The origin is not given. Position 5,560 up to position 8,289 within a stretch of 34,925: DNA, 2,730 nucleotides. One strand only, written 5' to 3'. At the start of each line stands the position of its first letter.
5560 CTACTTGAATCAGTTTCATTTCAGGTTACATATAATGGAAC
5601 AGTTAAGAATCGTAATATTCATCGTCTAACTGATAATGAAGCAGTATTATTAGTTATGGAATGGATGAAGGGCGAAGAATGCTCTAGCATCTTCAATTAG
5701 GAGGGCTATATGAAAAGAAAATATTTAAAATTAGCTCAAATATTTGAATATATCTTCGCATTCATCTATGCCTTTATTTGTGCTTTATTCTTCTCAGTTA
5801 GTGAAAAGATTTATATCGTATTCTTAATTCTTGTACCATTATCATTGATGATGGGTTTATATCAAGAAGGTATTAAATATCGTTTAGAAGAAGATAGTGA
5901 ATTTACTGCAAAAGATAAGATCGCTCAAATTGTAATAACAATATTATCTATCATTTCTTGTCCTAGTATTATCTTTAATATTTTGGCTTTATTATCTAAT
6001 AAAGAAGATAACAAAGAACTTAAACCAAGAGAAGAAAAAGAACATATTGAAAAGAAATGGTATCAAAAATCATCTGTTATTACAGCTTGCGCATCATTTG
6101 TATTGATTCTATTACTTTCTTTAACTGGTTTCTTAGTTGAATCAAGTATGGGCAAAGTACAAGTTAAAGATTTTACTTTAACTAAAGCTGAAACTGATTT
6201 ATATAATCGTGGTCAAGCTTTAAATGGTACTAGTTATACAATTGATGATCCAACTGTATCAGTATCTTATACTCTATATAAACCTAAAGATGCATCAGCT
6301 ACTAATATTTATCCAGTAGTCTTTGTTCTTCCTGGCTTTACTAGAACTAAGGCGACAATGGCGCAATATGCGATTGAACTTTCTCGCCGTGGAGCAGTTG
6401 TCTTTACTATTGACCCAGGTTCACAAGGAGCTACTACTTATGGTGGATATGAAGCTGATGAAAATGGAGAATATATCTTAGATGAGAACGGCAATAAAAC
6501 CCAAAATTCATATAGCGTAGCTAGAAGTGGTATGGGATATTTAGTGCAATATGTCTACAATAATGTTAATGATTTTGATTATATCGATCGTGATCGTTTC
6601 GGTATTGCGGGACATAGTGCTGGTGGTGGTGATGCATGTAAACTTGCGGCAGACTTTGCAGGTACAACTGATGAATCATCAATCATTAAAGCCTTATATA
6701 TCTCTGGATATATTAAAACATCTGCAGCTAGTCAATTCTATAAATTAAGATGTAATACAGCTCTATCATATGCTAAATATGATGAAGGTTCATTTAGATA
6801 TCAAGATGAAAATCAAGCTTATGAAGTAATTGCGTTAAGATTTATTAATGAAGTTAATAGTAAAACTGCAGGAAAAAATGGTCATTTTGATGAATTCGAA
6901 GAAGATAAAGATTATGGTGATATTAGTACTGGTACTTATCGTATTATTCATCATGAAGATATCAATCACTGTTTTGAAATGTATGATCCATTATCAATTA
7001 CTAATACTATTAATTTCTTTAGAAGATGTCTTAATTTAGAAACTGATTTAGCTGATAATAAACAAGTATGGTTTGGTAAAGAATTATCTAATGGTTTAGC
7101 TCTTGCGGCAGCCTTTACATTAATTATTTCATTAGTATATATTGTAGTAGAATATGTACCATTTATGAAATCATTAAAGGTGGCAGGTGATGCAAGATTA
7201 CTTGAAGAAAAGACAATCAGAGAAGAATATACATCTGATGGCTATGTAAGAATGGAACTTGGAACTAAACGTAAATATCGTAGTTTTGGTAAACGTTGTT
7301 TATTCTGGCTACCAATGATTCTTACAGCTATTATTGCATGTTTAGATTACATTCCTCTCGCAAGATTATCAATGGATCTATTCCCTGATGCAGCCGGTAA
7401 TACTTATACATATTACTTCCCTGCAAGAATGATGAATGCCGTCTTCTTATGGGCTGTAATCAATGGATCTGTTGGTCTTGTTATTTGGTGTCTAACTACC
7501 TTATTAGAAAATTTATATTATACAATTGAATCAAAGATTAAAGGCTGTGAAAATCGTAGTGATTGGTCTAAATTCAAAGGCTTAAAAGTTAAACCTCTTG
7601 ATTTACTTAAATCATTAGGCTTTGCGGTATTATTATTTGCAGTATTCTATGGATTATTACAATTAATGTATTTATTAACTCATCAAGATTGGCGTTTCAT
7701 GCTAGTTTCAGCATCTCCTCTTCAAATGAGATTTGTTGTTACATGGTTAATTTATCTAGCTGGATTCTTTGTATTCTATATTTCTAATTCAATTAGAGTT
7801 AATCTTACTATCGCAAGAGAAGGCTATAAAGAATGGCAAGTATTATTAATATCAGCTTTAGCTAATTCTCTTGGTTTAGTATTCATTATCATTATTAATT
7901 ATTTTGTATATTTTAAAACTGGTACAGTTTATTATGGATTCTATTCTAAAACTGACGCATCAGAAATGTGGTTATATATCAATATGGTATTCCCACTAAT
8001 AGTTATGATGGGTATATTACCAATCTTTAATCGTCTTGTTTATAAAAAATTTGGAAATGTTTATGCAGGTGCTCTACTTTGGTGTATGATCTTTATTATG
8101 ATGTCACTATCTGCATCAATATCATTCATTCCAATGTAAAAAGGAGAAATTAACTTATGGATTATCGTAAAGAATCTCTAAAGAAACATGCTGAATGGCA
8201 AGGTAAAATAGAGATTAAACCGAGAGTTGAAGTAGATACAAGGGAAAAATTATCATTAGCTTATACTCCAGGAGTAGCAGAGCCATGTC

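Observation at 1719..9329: LysR-divergent five-gene operon: three modular lipoproteins, a membrane-embedded hydrolase and a malic enzyme (best candidate for an undescribed system)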

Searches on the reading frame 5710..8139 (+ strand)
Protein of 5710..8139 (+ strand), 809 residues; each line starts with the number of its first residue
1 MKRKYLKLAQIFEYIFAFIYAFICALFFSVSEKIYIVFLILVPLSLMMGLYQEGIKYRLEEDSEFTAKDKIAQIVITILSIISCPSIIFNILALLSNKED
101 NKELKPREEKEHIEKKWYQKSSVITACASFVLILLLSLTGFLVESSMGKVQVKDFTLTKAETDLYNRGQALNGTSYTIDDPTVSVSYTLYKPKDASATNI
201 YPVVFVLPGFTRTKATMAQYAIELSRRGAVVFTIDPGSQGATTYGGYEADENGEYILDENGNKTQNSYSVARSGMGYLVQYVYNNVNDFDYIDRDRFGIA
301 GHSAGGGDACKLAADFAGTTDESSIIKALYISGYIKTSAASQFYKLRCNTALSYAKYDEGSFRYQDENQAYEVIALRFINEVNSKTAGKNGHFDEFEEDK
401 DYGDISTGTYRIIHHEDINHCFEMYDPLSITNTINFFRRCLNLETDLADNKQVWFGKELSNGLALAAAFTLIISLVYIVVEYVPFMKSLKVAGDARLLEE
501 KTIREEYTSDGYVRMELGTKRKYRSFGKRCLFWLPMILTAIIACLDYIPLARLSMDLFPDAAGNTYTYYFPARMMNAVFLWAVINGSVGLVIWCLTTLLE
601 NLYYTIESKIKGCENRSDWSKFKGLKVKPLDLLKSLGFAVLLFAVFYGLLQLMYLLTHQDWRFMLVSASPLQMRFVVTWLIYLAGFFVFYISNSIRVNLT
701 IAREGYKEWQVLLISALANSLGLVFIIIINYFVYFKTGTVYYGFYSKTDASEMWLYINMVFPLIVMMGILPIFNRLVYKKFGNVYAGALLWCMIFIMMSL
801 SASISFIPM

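Call 3: search_protein_families(library=pfam, proteins=[window:5710-8139:+], max_evalue=0.1)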
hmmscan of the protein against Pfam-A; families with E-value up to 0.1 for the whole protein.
window:5710-8139:+ (809 aa): 3 families
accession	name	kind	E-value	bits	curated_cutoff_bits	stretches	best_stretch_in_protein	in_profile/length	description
PF12740.14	PETase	-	1.3e-05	25.2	28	1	188-236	43-89/263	PET hydrolase-like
PF00756.26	Esterase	-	0.012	15.8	22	1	188-315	11-135/251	Putative esterase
PF20434.5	BD-FAE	-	0.097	12.6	26.8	0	279-309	74-103/215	BD-FAE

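Call 4: search_protein_families(library=ncbifam, proteins=[window:5710-8139:+], max_evalue=0.1)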
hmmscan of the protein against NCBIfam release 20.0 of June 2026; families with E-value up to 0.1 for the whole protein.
window:5710-8139:+ (809 aa): 3 families
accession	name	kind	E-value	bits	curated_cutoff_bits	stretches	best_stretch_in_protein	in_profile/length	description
NF051441.1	BisHyethTerphBdeA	equivalog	1.5e-06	27.7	520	1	188-313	87-186/305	bis(hydroxyethyl) terephthalate hydrolase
TIGR02821.1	fghA_ester_D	equivalog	6e-05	22.7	281.7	1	183-313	25-156/275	S-formylglutathione hydrolase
NF007857.0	PRK10566.1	equivalog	0.0018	18.1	201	1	198-356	24-164/249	esterase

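Call 9: find_homologous_proteins(query=window:5710-8136:+, max_evalue=0.001)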
Query window:5710-8136:+ (809 aa): 873 proteins with E <= 0.001 among 8000 candidates; the best 120 are listed.
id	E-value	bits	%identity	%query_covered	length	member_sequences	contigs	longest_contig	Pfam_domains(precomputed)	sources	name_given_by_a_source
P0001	0.0e+0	1819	100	100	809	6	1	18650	PF12740.15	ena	-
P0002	0.0e+0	1356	74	100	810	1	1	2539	-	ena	-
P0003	0.0e+0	1350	74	100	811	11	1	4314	-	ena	-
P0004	0.0e+0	1343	73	100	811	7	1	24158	-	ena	-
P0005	0.0e+0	1333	73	100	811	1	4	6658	PF12740.15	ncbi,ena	-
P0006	0.0e+0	1329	73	100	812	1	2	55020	PF12740.15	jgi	-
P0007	0.0e+0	1329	73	100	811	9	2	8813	PF12740.15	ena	-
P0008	0.0e+0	1321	73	100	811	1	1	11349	PF12740.15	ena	-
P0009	0.0e+0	1319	72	100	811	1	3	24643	PF12740.15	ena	-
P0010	0.0e+0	1312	72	100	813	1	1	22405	-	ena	-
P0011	0.0e+0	1309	72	100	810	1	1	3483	-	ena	-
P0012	0.0e+0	1308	72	100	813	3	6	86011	-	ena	-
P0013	0.0e+0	1305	71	100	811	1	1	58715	-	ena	-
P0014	0.0e+0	1302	72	100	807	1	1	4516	-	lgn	-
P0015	0.0e+0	1300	71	100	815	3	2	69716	-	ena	-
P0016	0.0e+0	1299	71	100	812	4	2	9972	PF12740.15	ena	-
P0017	0.0e+0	1296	70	100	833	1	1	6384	PF12740.15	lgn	-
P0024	0.0e+0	1290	70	100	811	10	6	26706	PF12740.15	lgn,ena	-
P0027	0.0e+0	1289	70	100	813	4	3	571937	-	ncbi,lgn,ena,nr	ncbi:MAG: hypothetical protein IJ247_03735 [Bacilli bacterium]|nr:hypothetical protein [Bacilli bact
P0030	0.0e+0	1288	71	100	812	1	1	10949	PF12740.15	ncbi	-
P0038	0.0e+0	1282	70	100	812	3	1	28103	PF12740.15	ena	-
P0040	0.0e+0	1280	71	100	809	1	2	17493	PF12740.15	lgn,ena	-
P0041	0.0e+0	1280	70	100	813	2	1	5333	PF12740.15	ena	-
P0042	0.0e+0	1278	71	100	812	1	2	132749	PF12740.15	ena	-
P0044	0.0e+0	1276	70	100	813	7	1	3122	PF12740.15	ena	-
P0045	0.0e+0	1276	70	100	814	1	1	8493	PF12740.15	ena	-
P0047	0.0e+0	1275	70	100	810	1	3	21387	PF12740.15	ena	-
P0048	0.0e+0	1273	70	100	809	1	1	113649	PF12740.15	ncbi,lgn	-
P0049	0.0e+0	1272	70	100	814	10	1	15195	PF12740.15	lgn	-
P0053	0.0e+0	1271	70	100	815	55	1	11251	PF12740.15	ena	-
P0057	0.0e+0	1267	69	100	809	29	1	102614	PF12740.15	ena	-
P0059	0.0e+0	1266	69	100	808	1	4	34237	PF12740.15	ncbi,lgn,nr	ncbi:MAG: hypothetical protein K6G38_06085 [Gammaproteobacteria bacterium]|nr:hypothetical protein [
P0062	0.0e+0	1265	69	100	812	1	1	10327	PF12740.15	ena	-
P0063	0.0e+0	1265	69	100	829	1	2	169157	PF12740.15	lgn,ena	-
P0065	0.0e+0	1264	69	100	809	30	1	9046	PF12740.15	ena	-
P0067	0.0e+0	1263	69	100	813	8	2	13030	PF12740.15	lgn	-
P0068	0.0e+0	1262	69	100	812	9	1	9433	PF12740.15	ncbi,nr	ncbi:MAG: hypothetical protein IJ811_03815 [Clostridia bacterium]|nr:hypothetical protein [Clostridi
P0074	0.0e+0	1260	69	100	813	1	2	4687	PF12740.15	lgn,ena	-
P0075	0.0e+0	1260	70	100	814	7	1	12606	PF12740.15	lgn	-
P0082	0.0e+0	1257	70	100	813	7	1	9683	PF12740.15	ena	-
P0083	0.0e+0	1256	69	100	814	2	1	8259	PF12740.15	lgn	-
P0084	0.0e+0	1256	69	100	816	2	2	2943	PF12740.15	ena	-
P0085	0.0e+0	1256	69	100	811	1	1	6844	PF12740.15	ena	-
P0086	0.0e+0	1255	69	100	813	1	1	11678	PF12740.15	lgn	-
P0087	0.0e+0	1255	69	100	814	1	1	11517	PF12740.15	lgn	-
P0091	0.0e+0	1252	70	100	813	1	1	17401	PF12740.15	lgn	-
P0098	0.0e+0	1248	69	100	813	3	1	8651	PF12740.15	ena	-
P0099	0.0e+0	1248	68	100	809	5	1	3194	PF12740.15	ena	-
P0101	0.0e+0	1248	70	100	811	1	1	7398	PF12740.15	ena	-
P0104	0.0e+0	1247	69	100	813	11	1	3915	PF12740.15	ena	-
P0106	0.0e+0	1246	69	100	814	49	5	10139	PF12740.15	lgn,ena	-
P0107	0.0e+0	1245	69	100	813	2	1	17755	PF12740.15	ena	-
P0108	0.0e+0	1245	68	100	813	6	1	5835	PF12740.15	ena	-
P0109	0.0e+0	1244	70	100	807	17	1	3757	PF12740.15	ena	-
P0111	0.0e+0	1243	68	100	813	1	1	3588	PF12740.15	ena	-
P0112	0.0e+0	1241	69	100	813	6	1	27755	PF12740.15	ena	-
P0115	0.0e+0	1239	69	100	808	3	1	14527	PF12740.15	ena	-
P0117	0.0e+0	1238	69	100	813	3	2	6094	PF12740.15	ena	-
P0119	0.0e+0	1235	68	100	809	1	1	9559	PF12740.15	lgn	-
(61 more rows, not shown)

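Call 10: find_encoding_contigs(protein=P0027, flank=10000, max_places=3)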
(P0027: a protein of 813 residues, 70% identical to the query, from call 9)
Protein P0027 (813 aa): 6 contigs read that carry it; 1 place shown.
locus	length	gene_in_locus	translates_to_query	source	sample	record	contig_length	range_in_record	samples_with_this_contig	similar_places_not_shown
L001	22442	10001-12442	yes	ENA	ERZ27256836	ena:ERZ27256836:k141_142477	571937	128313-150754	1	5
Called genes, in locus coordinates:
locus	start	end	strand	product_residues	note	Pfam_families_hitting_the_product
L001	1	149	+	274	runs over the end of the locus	-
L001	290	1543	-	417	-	PF07804:HipA_C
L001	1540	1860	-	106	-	PF01381:HTH_3 (faint), PF13560:HTH_31 (weak)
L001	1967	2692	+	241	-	PF09851:SHOCT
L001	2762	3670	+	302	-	PF20511:PMI_typeI_cat, PF21621:MPI_cupin_dom (weak)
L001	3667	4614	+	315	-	PF00480:ROK, PF01869:BcrAD_BadFG (faint)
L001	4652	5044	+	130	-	-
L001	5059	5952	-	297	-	PF00126:HTH_1, PF03466:LysR_substrate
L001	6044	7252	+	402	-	-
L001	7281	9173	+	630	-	PF09479:Flg_new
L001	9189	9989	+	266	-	-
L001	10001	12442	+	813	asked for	-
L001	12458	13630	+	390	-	PF00390:malic, PF03949:Malic_M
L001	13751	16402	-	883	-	PF01326:PPDK_N, PF00391:PEP-utilizers, PF02896:PEP-utilizers_C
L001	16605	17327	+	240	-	PF01182:Glucosamine_iso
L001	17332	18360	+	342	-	PF01408:GFO_IDH_MocA, PF03447:NAD_binding_3, PF02894:GFO_IDH_MocA_C, PF22725:GFO_IDH_MocA_C3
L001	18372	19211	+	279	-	PF01261:AP_endonuc_2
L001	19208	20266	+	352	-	PF01408:GFO_IDH_MocA, PF22725:GFO_IDH_MocA_C3, PF02894:GFO_IDH_MocA_C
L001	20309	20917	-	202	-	PF13580:SIS_2, PF01380:SIS (weak)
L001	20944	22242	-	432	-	PF00483:NTP_transferase, PF12804:NTP_transf_3, PF08645:PNK3P (weak), PF13419:HAD_2 (weak), PF13242:Hydrolase_like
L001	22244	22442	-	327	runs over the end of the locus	PF00288:GHMP_kinases_N, PF08544:GHMP_kinases_C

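Call 11: find_encoding_contigs(protein=P0063, flank=10000, max_places=2)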
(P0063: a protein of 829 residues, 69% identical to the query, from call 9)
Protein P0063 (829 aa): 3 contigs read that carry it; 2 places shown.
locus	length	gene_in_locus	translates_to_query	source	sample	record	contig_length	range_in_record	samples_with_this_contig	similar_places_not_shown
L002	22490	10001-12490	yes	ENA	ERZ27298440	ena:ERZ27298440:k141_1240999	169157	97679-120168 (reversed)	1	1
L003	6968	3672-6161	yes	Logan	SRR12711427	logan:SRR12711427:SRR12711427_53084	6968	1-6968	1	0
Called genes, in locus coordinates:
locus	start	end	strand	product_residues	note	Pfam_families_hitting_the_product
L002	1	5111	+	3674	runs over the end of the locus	-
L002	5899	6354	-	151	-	-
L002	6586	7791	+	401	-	PF13306:LRR_5 (weak)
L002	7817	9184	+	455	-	PF09479:Flg_new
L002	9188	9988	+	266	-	-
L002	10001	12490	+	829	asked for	PF12740:PETase (faint)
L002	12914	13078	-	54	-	-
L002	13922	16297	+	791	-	PF03477:ATP-cone, PF13597:NRDD, PF00462:Glutaredoxin (weak)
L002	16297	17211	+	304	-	PF00070:Pyr_redox (faint), PF00890:FAD_binding_2 (weak), PF01266:DAO (weak), PF03486:HI0933_like (faint), PF07992:Pyr_redox_2, PF12831:FAD_oxidored (weak), PF13738:Pyr_redox_3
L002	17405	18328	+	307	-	PF00892:EamA, PF06800:Sugar_transport, PF00892:EamA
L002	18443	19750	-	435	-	PF00266:Aminotran_5 (weak), PF01041:DegT_DnrJ_EryC1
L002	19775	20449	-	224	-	-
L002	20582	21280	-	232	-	PF13353:Fer4_12 (weak), PF04055:Radical_SAM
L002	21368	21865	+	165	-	PF02580:Tyr_Deacylase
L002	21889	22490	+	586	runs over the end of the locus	PF01301:Glyco_hydro_35, PF02449:Glyco_hydro_42, PF21317:BetaGal_ABD_1, PF21467:BetaGal_gal-bd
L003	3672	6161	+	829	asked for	PF12740:PETase (faint)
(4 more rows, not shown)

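Call 12: search_solved_structures(query=window:5710-8136:+, max_evalue=1, show_alignments=2)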
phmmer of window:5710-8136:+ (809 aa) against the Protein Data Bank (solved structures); distinct sequences matched with E-value up to 1: 126 (the best 60 are shown).
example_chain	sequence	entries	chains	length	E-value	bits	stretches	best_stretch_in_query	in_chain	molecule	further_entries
7qjp_A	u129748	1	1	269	2.1e-08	36.1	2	188-236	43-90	Cutinase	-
9ewr_A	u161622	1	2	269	1.1e-07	33.7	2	188-236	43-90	cutinase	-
29cu_A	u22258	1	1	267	0.00012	23.7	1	280-315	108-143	Cutinase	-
7cef_A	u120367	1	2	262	0.0015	20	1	188-239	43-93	Alpha/beta hydrolase family protein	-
4wfi_A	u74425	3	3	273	0.0017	19.9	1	188-239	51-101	Cutinase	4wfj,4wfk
8etx_A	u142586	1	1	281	0.0018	19.8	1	188-237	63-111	Polyethylene terephthalate hydrolase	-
7ctr_A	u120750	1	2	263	0.0019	19.7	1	188-239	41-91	Alpha/beta hydrolase family protein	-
7qjo_B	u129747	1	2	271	0.0022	19.5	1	187-238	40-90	Cutinase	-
7qjt_A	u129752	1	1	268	0.0024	19.4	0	188-237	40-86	cutinase (711)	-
8etz_A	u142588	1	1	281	0.0031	19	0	188-237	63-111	Polyethylene terephthalate hydrolase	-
9qyc_A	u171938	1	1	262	0.0031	19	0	187-238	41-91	Polyester Hydrolase Leipzig 7 (PHL7) variant R4M12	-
8eu0_A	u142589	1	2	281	0.0031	19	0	188-237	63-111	Polyethylene terephthalate hydrolase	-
8eu1_A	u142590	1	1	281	0.0032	19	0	188-237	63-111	Polyethylene terephthalate hydrolase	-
8ety_A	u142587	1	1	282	0.0032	19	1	188-237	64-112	Polyethylene terephthalate hydrolase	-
9qya_A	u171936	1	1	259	0.0034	18.9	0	187-237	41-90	Polyester Hydrolase Leipzig 7 (PHL7) variant R4M6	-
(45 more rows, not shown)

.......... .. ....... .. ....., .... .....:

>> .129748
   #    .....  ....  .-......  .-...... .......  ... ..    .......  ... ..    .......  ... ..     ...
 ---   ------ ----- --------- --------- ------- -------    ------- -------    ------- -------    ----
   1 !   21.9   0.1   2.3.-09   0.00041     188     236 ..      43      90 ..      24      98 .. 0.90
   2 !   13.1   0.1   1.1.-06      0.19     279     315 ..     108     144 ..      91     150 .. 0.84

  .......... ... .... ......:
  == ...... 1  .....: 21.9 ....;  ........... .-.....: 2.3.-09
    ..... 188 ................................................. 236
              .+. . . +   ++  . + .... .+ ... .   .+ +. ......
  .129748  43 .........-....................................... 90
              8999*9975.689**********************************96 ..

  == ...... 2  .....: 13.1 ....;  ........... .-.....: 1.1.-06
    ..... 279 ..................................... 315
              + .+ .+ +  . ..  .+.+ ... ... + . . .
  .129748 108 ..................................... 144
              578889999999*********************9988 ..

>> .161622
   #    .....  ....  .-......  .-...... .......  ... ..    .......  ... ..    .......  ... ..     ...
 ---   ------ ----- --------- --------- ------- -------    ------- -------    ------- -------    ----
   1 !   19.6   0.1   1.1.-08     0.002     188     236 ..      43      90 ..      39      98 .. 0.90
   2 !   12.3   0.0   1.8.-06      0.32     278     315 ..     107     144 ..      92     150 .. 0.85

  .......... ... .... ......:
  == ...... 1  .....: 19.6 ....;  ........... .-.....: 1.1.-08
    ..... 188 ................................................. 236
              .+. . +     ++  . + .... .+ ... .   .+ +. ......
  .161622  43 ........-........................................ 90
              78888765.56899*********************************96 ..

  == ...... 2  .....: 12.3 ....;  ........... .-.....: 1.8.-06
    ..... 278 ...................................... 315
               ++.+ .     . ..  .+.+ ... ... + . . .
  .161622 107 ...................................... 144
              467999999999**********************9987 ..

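Call 29: search_protein_representatives(protein=window:5710-8136:+)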
Query: 809 residues. Proteins with E-value up to 0.001 (for the whole library): 532; up to 1e-10: 232; up to 1e-30: 47. The best 150 are listed.
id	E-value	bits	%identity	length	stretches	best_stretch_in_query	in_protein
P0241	4.2e-218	742.8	50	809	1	1-809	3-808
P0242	5.8e-213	725.8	49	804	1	2-809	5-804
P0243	1.8e-202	691.2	47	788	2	5-502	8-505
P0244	2.7e-185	634.4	45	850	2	115-809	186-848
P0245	5.9e-161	553.9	46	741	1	102-809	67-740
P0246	2.3e-143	495.7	39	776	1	2-808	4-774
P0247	3.4e-137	475.3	51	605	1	99-657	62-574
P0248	3.3e-121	422.4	50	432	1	6-439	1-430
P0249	5.8e-120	418.3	41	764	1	3-808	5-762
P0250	1.2e-109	384.2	78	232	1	574-809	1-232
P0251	2.4e-92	326.9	54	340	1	524-809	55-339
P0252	3.6e-86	306.5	73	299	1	255-445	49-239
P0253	8.8e-83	295.3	38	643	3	527-809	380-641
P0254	9.5e-80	285.3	58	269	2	270-417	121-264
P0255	1.1e-78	281.8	36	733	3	617-804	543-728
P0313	5.7e-25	104.2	31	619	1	184-800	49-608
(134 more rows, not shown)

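Call 33: search_protein_families(library=pfam, alignment_id=A3, max_evalue=0.01)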
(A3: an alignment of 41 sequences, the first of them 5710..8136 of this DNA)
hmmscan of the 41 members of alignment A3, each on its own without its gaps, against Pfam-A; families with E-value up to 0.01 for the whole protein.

A. member 1, window:5710-8136:+ (809 aa): 1 family
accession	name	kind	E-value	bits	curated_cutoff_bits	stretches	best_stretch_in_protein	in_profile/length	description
PF12740.14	PETase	-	1.3e-05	25.2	28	0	188-236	43-89/263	PET hydrolase-like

B. families by the number of members that match (of 41 scanned): 19 families
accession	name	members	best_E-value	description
PF12740.14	PETase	32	1.3e-12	PET hydrolase-like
PF00561.26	Abhydrolase_1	29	1.7e-11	alpha/beta hydrolase fold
PF12146.15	Hydrolase_4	26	1.2e-09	Serine aminopeptidase, S33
PF00326.27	Peptidase_S9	25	1.6e-08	Prolyl oligopeptidase family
PF05448.18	AXE1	25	2.6e-07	Acetyl xylan esterase (AXE1)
PF12697.13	Abhydrolase_6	24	3e-08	Alpha/beta hydrolase family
PF02129.25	Peptidase_S15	20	3.6e-08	X-Pro dipeptidyl-peptidase (S15 family)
PF20434.5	BD-FAE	15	4.5e-08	BD-FAE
PF01738.24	DLH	12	2.7e-08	Dienelactone hydrolase family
PF06500.17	FrsA-like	11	3.8e-08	Esterase FrsA-like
PF03403.19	PAF-AH_p_II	7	9.1e-07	Platelet-activating factor acetylhydrolase, isoform II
PF07859.19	Abhydrolase_3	4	6.7e-06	alpha/beta hydrolase fold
PF05057.20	DUF676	3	0.0024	Putative serine esterase (DUF676)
PF00756.26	Esterase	1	9.7e-06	Putative esterase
PF11187.14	Mbeg1-like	1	0.00053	Mbeg1-like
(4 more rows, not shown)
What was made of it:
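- On Alpha/beta hydrolase, cutinase/PETase-like (PF12740): 32 of 41 family members match PF12740 at E<=0.01, best 1.3e-12 (call 33).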
